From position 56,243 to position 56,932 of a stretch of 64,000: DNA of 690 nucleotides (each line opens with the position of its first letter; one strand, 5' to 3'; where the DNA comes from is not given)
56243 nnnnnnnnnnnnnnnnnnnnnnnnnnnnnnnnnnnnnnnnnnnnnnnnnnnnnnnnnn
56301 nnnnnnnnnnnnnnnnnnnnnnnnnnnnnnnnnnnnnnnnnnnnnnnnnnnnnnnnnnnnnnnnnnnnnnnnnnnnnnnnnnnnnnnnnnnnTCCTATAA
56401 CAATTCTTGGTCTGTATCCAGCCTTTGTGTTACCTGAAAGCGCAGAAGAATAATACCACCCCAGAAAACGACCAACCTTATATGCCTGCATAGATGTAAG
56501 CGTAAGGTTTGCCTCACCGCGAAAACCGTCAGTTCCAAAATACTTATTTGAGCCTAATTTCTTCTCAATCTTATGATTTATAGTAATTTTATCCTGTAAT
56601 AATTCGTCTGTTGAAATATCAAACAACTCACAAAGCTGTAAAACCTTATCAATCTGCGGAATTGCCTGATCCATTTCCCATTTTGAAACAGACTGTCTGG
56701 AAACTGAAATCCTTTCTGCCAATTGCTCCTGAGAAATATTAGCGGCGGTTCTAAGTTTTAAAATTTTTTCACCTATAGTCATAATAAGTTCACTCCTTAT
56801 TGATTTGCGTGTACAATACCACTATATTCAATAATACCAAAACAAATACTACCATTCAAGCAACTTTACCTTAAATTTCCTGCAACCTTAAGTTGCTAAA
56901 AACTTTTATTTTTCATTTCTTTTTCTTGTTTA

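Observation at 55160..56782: XRE-family HTH domain fused to an intact phosphoglucosamine mutase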

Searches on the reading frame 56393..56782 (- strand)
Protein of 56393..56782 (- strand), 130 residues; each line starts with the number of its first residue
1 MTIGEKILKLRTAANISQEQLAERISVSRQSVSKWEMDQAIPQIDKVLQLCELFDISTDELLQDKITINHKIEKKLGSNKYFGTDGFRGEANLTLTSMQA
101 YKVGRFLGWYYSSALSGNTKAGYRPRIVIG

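Call 26: search_protein_representatives(protein=window:56393-56782:-)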
Query: 130 residues. Proteins with E-value up to 0.001 (for the whole library): 47308; up to 1e-10: 4441; up to 1e-30: 13. The best 150 are listed.
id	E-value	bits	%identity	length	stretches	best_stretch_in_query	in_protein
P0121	3.2e-58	211.3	28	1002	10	3-64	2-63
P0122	5.7e-52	191.1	74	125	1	1-125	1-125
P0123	7.7e-52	190.7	69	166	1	1-130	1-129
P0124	1.9e-51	189.4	69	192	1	1-130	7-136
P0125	1.3e-49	183.5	29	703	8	2-66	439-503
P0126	1.0e-40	154.9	75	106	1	1-109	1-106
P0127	1.5e-40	154.3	63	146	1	1-113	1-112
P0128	2.9e-39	150.1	26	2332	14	3-68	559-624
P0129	2.7e-38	147.0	77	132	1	37-130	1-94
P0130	8.5e-34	132.5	55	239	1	1-114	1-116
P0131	1.3e-33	131.9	70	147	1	1-103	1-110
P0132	5.8e-32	126.6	32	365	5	3-65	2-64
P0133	9.9e-31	122.6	66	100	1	1-97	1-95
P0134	1.5e-30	122.0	34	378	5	2-64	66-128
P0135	6.3e-30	120.0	29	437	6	3-66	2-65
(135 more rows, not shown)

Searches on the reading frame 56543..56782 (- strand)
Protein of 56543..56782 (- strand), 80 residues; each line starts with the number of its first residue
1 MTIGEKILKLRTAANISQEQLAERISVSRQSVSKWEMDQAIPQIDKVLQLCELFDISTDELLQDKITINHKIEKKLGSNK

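Call 25: search_solved_structures(query=window:56543-56782:-, max_evalue=0.01)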
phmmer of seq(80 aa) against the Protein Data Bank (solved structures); distinct sequences matched with E-value up to 0.01: 12.
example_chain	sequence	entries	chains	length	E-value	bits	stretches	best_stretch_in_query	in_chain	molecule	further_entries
7t8i_A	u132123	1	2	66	1e-07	35.3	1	1-62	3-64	Phage element (ICEBs1)transcriptional regulator (Xre family)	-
9k3w_A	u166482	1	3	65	3e-05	27.5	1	6-65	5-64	Transcriptional regulator, PbsX family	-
2kpj_A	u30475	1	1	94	0.00013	25.5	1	16-66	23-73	SOS-response transcriptional repressor, LexA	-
1adr_A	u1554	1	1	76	0.00027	24.5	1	3-66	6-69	P22 C2 REPRESSOR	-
3jxb_C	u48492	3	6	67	0.00049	23.7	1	3-63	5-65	Repressor protein C2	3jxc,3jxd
2r1j_L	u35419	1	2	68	0.00051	23.6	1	3-63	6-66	Repressor protein C2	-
3op9_A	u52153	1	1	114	0.00077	23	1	4-62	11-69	Pli0006 protein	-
9sf2_A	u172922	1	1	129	0.0014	22.2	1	3-71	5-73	Transcriptional regulator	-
3bs3_A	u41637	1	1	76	0.0014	22.2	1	17-68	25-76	Putative DNA-binding protein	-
8tac_A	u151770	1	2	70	0.0049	20.5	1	3-56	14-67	DBP48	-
2mez_A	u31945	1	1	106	0.0077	19.9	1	6-58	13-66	Multiprotein Bridging Factor (MBP-like)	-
2p5t_A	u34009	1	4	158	0.0099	19.5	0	3-66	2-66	Putative transcriptional regulator PezA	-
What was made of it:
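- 56597..56782 (-): XRE-type HTH domain, residues 1-62 (five helices: 3-13, 18-24, 29-36, 44-54, 58-62). Closest solved relatives are ImmR of ICEBs1 (7t8i) and the P22 C2 repressor (call 25).
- On XRE / Cro-C1 type HTH (Pfam HTH_3): Closest PDB relatives are ImmR and P22 C2 (call 25).
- Closest known: Phage and ICE XRE repressors. Same: The HTH domain is most similar to these (call 25).
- The closest solved HTH relatives are phage or ICE repressors (call 25).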
